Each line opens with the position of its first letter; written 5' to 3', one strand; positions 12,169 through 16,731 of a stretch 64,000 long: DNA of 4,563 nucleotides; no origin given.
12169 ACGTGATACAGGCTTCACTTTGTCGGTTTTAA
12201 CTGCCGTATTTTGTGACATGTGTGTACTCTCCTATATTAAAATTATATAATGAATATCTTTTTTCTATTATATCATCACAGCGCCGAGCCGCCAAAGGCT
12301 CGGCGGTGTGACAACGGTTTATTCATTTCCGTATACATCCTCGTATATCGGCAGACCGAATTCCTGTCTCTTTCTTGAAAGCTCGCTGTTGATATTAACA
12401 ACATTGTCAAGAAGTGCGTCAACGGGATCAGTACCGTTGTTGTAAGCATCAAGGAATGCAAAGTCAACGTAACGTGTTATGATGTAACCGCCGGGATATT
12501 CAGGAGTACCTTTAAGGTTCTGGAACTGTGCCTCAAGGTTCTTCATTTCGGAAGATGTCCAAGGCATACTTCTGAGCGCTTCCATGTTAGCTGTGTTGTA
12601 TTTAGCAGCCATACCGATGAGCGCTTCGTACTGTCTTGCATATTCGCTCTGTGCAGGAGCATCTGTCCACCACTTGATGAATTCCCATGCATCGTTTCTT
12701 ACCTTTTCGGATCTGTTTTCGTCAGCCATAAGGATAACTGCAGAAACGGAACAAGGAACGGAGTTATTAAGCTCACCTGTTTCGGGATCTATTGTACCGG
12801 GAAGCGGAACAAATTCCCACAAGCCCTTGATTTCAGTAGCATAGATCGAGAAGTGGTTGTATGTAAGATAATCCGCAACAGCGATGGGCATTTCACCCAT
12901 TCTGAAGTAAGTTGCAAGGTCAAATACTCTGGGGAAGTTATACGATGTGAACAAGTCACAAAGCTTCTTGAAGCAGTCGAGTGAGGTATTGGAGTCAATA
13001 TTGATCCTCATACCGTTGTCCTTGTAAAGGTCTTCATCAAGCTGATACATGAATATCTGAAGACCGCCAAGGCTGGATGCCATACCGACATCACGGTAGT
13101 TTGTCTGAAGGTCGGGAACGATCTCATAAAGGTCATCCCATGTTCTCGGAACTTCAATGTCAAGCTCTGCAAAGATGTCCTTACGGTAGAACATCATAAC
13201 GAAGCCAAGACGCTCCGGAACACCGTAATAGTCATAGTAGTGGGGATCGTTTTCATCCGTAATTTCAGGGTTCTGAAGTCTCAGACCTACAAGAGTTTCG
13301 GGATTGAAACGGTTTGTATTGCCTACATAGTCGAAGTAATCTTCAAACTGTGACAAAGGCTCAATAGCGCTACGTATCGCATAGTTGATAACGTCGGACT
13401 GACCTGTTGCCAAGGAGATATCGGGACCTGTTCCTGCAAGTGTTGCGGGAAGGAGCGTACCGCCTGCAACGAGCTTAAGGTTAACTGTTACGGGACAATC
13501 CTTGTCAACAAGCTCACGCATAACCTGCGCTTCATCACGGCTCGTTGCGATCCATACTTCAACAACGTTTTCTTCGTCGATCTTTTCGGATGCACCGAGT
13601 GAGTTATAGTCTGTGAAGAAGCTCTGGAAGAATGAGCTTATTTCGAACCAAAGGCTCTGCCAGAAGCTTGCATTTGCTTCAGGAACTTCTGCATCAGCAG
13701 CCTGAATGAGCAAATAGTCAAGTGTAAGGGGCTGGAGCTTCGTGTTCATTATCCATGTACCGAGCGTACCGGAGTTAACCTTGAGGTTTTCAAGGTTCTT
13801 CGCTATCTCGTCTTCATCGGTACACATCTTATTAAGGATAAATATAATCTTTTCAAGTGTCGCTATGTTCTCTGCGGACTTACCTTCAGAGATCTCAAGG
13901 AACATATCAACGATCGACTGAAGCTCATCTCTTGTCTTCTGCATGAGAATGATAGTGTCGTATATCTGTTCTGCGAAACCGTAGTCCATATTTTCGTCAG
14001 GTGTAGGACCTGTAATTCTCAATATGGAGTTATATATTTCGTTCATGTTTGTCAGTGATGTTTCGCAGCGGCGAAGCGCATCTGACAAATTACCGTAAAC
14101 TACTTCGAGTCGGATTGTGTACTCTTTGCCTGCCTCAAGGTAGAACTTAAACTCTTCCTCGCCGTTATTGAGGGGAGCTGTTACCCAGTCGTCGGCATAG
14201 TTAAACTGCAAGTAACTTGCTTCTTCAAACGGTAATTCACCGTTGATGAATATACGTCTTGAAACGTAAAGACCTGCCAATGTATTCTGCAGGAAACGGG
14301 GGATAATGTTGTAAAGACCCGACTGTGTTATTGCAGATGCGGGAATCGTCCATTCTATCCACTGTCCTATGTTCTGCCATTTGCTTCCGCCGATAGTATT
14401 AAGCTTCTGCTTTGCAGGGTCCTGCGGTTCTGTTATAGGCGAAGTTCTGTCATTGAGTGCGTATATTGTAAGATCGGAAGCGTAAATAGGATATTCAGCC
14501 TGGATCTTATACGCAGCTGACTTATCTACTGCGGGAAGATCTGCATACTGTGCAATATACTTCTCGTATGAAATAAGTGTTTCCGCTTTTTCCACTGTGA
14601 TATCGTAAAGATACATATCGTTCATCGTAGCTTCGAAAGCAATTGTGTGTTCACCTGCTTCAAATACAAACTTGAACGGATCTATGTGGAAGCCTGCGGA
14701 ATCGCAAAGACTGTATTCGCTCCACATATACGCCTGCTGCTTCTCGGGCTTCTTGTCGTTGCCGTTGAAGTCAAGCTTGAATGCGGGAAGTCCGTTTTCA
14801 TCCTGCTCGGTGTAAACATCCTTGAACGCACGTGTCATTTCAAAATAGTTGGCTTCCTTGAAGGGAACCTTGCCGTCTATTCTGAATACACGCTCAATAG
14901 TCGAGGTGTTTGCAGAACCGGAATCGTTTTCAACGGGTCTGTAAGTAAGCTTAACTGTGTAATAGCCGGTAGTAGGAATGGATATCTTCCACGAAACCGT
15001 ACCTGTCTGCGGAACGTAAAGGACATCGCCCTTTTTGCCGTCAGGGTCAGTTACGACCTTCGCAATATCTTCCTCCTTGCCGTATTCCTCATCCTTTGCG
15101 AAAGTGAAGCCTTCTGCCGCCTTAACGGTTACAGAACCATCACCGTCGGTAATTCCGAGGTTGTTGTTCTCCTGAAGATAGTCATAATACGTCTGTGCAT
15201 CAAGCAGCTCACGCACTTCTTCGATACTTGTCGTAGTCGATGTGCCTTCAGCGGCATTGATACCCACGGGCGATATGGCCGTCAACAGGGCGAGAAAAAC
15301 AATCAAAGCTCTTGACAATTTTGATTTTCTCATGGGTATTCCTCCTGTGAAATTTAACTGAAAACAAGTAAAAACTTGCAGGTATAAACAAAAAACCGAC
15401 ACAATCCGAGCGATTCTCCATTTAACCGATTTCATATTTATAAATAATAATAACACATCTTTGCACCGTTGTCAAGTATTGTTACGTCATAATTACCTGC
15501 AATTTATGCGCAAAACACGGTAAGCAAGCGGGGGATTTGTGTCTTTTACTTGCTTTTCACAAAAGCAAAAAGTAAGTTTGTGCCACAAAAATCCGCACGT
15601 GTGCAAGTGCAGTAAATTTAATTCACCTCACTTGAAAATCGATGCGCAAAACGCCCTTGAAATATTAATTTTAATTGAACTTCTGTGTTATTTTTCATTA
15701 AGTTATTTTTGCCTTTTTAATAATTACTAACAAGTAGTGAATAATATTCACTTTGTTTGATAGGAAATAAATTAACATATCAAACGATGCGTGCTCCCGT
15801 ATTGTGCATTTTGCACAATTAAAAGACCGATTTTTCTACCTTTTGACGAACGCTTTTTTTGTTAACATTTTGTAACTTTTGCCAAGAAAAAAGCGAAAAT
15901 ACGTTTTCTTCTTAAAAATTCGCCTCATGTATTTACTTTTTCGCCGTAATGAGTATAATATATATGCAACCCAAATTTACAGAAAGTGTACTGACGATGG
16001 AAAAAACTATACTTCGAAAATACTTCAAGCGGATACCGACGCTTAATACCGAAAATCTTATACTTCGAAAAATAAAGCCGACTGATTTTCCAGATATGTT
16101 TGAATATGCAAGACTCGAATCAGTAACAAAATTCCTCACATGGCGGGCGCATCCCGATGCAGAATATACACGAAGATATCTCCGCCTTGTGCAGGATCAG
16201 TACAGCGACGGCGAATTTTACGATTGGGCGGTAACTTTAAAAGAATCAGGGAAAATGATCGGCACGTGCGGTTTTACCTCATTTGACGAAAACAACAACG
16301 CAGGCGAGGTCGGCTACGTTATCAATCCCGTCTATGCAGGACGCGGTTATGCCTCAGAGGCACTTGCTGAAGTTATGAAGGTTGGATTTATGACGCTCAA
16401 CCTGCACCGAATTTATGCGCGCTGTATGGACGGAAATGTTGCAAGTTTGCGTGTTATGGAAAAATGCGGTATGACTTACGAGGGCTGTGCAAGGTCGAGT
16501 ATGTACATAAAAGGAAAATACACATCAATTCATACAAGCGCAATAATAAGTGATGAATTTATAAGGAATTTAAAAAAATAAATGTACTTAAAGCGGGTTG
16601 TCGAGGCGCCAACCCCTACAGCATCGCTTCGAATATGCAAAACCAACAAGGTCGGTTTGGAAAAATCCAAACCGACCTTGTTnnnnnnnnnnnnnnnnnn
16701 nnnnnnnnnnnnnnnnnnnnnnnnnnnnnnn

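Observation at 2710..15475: Seven-gene operon: one giant binding protein, two permease pairs, no ATPase, plus an NHL-TPR-Yip1 membrane protein and an 1133-aa secreted protein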

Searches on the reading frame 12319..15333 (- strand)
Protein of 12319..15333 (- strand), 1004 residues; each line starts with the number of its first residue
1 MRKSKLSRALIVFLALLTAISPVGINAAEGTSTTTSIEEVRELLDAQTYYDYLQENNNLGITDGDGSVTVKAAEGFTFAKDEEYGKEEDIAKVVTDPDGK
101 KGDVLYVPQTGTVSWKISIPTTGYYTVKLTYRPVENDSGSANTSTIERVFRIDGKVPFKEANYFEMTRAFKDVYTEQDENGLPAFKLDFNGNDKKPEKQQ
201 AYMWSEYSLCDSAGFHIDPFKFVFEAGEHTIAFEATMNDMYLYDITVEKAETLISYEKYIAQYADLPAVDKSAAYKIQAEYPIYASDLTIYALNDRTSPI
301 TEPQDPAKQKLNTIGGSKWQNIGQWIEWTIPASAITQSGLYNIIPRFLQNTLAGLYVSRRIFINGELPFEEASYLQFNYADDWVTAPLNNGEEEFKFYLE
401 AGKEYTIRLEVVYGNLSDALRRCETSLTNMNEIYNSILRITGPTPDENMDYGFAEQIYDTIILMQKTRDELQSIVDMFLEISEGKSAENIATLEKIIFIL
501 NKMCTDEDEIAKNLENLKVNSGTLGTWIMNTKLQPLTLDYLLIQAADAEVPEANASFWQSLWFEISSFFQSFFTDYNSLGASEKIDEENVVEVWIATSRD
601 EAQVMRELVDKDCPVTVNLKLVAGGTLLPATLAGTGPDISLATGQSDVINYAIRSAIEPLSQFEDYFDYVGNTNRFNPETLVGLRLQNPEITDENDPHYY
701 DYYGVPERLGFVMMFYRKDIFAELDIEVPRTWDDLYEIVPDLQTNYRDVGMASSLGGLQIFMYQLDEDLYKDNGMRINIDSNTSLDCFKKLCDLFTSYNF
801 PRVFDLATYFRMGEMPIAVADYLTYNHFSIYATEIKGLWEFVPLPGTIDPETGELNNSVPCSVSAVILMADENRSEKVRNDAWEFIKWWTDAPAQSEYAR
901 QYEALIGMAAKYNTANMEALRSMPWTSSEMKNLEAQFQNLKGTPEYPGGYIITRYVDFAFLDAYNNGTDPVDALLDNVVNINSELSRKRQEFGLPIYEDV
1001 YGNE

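Call 4: search_protein_families(library=pfam, proteins=[window:12319-15333:-], max_evalue=0.01)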
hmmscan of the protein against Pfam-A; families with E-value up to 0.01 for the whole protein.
window:12319-15333:- (1004 aa): 1 family
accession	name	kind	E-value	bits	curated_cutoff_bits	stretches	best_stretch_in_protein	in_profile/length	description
PF13416.11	SBP_bac_8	-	8.9e-11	42.5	27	1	626-906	27-260/279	Bacterial extracellular solute-binding protein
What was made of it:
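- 12319..15333 (-): Giant non-lipidated solute-binding protein, 1004 aa. Layout: N-terminal hydrophobic segment (aa 9-27); CBM35/6-like beta-sandwich 1 (aa ~65-250, nt 14584-15141); beta-sandwich 2 (aa ~325-412, nt 14098-14361); helical bundle (aa 416-532, nt 13738-14088); MalE-like SBP fold (aa ~537-1004). Call 4: SBP_bac_8 at aa 626-906.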

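Call 5: search_protein_families(library=ncbifam, proteins=[window:12319-15333:-], max_evalue=0.01)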
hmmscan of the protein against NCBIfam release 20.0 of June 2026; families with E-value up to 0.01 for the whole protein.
window:12319-15333:- (1004 aa): 0 families

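Call 10: search_solved_structures(query=window:12319-15333:-, max_evalue=1)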
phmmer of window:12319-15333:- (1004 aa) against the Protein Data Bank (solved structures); distinct sequences matched with E-value up to 1: 8.
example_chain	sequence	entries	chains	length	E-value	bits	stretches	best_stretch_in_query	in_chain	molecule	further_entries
7ehp_A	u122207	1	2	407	0.0021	19.3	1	702-754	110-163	chitin oligosaccahride binding protein NagB1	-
2hq0_A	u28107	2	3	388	0.0074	17.4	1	702-744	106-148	Sugar ABC transporter, sugar-binding protein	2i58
2heu_A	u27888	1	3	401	0.0077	17.4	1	702-744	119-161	Sugar ABC transporter, sugar-binding protein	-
2hfb_A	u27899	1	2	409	0.0078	17.4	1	702-744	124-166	Sugar ABC transporter, sugar-binding protein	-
6pql_A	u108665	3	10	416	0.0081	17.3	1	702-744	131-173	ABC transporter sugar-binding protein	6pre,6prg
3vxb_A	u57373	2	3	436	0.012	16.8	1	702-761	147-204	Putative sugar-binding lipoprotein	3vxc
4qrz_A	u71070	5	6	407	0.07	14.2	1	701-747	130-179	ABC-TYPE SUGAR TRANSPORTER | ABC transporter, substrate binding protein (Sugar)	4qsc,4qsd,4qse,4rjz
3uor_A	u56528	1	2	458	0.33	12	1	701-772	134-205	ABC transporter sugar binding protein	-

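Call 28: find_homologous_proteins(query=window:12319-15333:-, max_evalue=0.00001)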
Query window:12319-15333:- (1004 aa): 333 proteins with E <= 0.00001 among 8000 candidates; the best 120 are listed.
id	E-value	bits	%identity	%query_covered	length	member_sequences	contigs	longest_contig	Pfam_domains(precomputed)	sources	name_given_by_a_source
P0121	0.0e+0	2191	94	100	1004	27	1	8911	PF13416.12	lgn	-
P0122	0.0e+0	2070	89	100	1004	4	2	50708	PF13416.12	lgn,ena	-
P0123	0.0e+0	1918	82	100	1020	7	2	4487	PF13416.12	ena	-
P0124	0.0e+0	1905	82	100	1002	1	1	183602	PF13416.12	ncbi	-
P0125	0.0e+0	1470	65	100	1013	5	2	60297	PF13416.12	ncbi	-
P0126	0.0e+0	1455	65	100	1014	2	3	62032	PF13416.12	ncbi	-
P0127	0.0e+0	1441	64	100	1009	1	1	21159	PF13416.12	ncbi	-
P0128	0.0e+0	1423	63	100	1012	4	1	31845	PF13416.12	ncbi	-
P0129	0.0e+0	1409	63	100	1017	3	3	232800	PF13416.12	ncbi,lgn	-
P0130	0.0e+0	1398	62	100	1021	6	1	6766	PF13416.12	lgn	-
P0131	0.0e+0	1344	60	100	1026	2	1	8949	PF13416.12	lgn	-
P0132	0.0e+0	1340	61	100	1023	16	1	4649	PF13416.12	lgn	-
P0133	0.0e+0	1308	60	100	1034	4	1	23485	PF13416.12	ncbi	-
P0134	0.0e+0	1308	61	96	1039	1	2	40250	PF13416.12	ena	-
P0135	0.0e+0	1269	58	100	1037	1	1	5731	-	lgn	-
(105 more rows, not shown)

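Call 46: predict_structure(alignment_id=A2)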
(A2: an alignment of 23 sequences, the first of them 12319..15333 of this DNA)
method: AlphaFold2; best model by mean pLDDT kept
length: 1004 residues; sequences in the alignment: 23
mean_pLDDT: 80.2   pTM: 0.77
mean pLDDT of the five models: 80.2, 78.1, 77.4, 77.1, 75.5
residues with pLDDT >= 90: 293; 70-90: 508; 50-70: 142; < 50: 61
segments of 3 or more residues with pLDDT < 50: 1-4, 15-34, 290-301, 303-316, 624-627, 645-649
pLDDT, mean of each block of 10 residues (from residue 1): 49 49 26 53 77 90 91 93 73 88 91 94 94 73 77 88 83 73 62 63 89 85 94 90 94 89 82 77 71 45 46 50 85 87 87 85 91 90 86 90 91 86 88 87 82 86 92 87 72 89 89 87 81 81 86 61 63 53 65 74 75 80 52 67 53 71 88 88 78 74 87 91 87 91 89 92 91 85 93 90 86 90 83 73 89 88 85 85 92 86 68 88 81 90 81 91 91 92 88 80 67
secondary structure, 60 per line:
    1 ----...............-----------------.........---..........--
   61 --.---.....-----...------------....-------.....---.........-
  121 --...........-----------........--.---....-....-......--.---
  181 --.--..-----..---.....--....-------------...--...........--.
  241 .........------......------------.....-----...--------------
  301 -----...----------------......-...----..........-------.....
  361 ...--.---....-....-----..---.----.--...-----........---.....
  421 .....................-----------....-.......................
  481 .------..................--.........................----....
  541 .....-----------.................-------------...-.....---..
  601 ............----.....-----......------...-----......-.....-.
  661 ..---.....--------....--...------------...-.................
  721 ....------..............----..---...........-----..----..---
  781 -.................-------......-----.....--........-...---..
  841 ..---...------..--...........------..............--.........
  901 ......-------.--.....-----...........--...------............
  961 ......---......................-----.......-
elements in order (helices of 4 or more, strands of 3 or more residues): H5-19 H37-45 H49-58 E67-71 E77-79 E92-95 E103-107 E111-119 E123-133 E145-152 H159-162 E164-167 E169-174 E198-202 E205-208 E222-224 E227-237 E240-249 H256-261 E274-278 E284-286 E325-330 E339-348 E356-363 H370-373 E375-378 E397-399 E405-412 H416-441 H453-456 H458-481 H488-505 H508-532 E537-545 H557-573 E591-595 H599-612 E617-621 H627-632 E639-641 H647-652 H666-670 H679-682 E685-687 E700-702 E704-717 H718-724 H732-744 H754-764 H782-798 H806-811 E817-821 H824-831 E839-842 E846-848 E859-869 H876-889 H892-906 H917-921 H927-937 E940-942 H949-966 H970-991 H997-1003
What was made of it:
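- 12319..15333 (-): Call 46: model, pLDDT 80.
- Checked: The model shows two beta-sandwich modules (call 46).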

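Call 48: fold_search(model_id=the predicted structure, library=pdb)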
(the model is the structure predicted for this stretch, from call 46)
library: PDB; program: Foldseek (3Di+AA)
matches with E <= 10: 1406; with E <= 0.001: 901
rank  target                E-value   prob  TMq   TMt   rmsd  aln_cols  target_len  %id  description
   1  5ci5_B                4.2e-15  1.00  0.30  0.67   5.6       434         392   18  Crystal Structure of an ABC transporter Solute Binding Protein from Thermotoga Lettingae TMO (Tlet_1705, TARGET EFI-51 (released 2015-07-22)
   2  5ysf_A                6.2e-15  1.00  0.30  0.70   5.5       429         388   20  Crystal structure of beta-1,2-glucooligosaccharide binding protein in complex with sophoropentaose (released 2018-05-02)
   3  7c19_A                1.4e-14  1.00  0.31  0.71   4.6       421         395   15  Crystal structure of a dinucleotide-binding protein (Y224A/Y246A) of ABC transporter endogenously bound to uridylyl-3' (released 2021-03-10)
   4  5ysd_A                1.4e-14  1.00  0.31  0.71   5.5       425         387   19  Crystal structure of beta-1,2-glucooligosaccharide binding protein in complex with sophorotriose (released 2018-05-02)
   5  5yse_A                1.4e-14  1.00  0.30  0.71   5.5       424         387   20  Crystal structure of beta-1,2-glucooligosaccharide binding protein in complex with sophorotetraose (released 2018-05-02)
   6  5ci5_A                2.0e-14  1.00  0.30  0.68   5.5       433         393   17  Crystal Structure of an ABC transporter Solute Binding Protein from Thermotoga Lettingae TMO (Tlet_1705, TARGET EFI-51 (released 2015-07-22)
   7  7c0v_B                2.1e-14  1.00  0.30  0.69   4.9       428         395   16  Crystal structure of a dinucleotide-binding protein (Y224A) of ABC transporter endogenously bound to uridylyl-3'-5'-ph (released 2021-03-10)
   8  9xf5_A                2.2e-14  1.00  0.30  0.71   5.8       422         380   17  Cycloisomaltooligosaccharide binding protein in complex with cycloisomaltooctaose (released 2026-03-25)
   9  5ysd_B                2.2e-14  1.00  0.30  0.70   5.7       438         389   19  Crystal structure of beta-1,2-glucooligosaccharide binding protein in complex with sophorotriose (released 2018-05-02)
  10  7c0x_A                2.3e-14  1.00  0.30  0.71   4.6       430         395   16  Crystal structure of a dinucleotide-binding protein (T240A) of ABC transporter endogenously bound to uridylyl-3'-5'-ph (released 2021-03-10)
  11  3uor_B                2.6e-14  1.00  0.33  0.77   4.0       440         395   16  The structure of the sugar-binding protein MalE from the phytopathogen Xanthomonas citri (released 2011-12-14)
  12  7c0l_A                2.6e-14  1.00  0.30  0.70   4.8       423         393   16  Crystal structure of a dinucleotide-binding protein of ABC transporter endogenously bound to uridylyl-3'-5'-phospho-gu (released 2021-03-10)
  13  7c0v_A                2.7e-14  1.00  0.30  0.69   4.9       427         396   16  Crystal structure of a dinucleotide-binding protein (Y224A) of ABC transporter endogenously bound to uridylyl-3'-5'-ph (released 2021-03-10)
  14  7c0k_A                3.3e-14  1.00  0.31  0.71   4.7       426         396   16  Crystal structure of a dinucleotide-binding protein of ABC transporter endogenously bound to uridylyl-3'-5'-phospho-gu (released 2021-03-10)
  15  5yse_B                3.3e-14  1.00  0.31  0.72   5.5       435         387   18  Crystal structure of beta-1,2-glucooligosaccharide binding protein in complex with sophorotetraose (released 2018-05-02)
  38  3uor_A                1.6e-13  1.00  0.33  0.78   3.9       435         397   17  The structure of the sugar-binding protein MalE from the phytopathogen Xanthomonas citri (released 2011-12-14)
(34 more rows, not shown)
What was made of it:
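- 12319..15333 (-): Call 48: Foldseek hits to oligosaccharide SBPs (5ysf, 3uor; TM-score over the target up to 0.78).
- On CUT1-type binding-protein-dependent ABC importer: Call 48: structural matches to oligosaccharide SBPs.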

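Call 60: search_protein_families(library=pfam, alignment_id=A2, max_evalue=1)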
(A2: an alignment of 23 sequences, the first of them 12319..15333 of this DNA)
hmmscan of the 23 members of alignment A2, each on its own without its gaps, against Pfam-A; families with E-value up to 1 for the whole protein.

A. member 1, window:12319-15333:- (1004 aa): 2 families
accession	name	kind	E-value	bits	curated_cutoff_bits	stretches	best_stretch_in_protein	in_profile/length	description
PF13416.11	SBP_bac_8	-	8.9e-11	42.5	27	1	626-906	27-260/279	Bacterial extracellular solute-binding protein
PF25275.1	Golvesin_C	-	0.15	12.6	31.6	1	109-139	39-69/132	Golvesin C-terminal domain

B. families by the number of members that match (of 23 scanned): 21 families
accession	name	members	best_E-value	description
PF13416.11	SBP_bac_8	17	3e-20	Bacterial extracellular solute-binding protein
PF25275.1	Golvesin_C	16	3.4e-05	Golvesin C-terminal domain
PF01547.30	SBP_bac_1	10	2e-23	Bacterial extracellular solute-binding protein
PF16990.11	CBM_35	9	1.2e-06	Carbohydrate binding module (family 35)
PF09394.16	Inhibitor_I42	3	0.022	Chagasin family peptidase inhibitor I42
PF17829.7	GH115_C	2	1.1e-05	Glycosyl hydrolase family 115 C-terminal domain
PF25474.1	TPR_TmcB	2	0.0055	TmcB, TPR repeats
PF04108.17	ATG17_like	2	0.046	Autophagy protein ATG17-like domain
PF23379.1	DUF7096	2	0.063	Domain of unknown function (DUF7096)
PF02734.22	Dak2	1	0.026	DAK2 domain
PF22806.1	M_C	1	0.042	Protein M, C-terminal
PF09478.16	CBM49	1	0.05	Carbohydrate binding domain CBM49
PF13670.12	PepSY_2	1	0.051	Peptidase propeptide and YPEB domain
PF09000.15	Cytotoxic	1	0.066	Cytotoxic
PF23148.1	Gp77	1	0.076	Podophage GP4 fiber-tail adaptor protein gp77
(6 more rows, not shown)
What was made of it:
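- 12319..15333 (-): Call 60: Golvesin_C in 16 of 23 homologues and CBM_35 in 9 of 23.
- SBP: MalE-like oligosaccharide-binding fold (call 48) and CBM_35 / Golvesin_C hits in homologues (calls 28, 60).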

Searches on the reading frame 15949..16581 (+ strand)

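Call 7: search_protein_families(library=pfam, proteins=[window:15949-16581:+], max_evalue=0.001)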
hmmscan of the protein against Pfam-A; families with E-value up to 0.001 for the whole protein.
window:15949-16581:+ (210 aa): 3 families
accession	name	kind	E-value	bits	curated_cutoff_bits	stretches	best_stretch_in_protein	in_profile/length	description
PF13302.13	Acetyltransf_3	-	4.9e-35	121.7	25.4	1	37-176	2-138/138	Acetyltransferase (GNAT) domain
PF00583.31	Acetyltransf_1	-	1.6e-13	51.4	20.7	1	68-175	12-116/116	Acetyltransferase (GNAT) family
PF13420.13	Acetyltransf_4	-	7.3e-11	42.8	24.3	1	40-191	2-150/155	Acetyltransferase (GNAT) domain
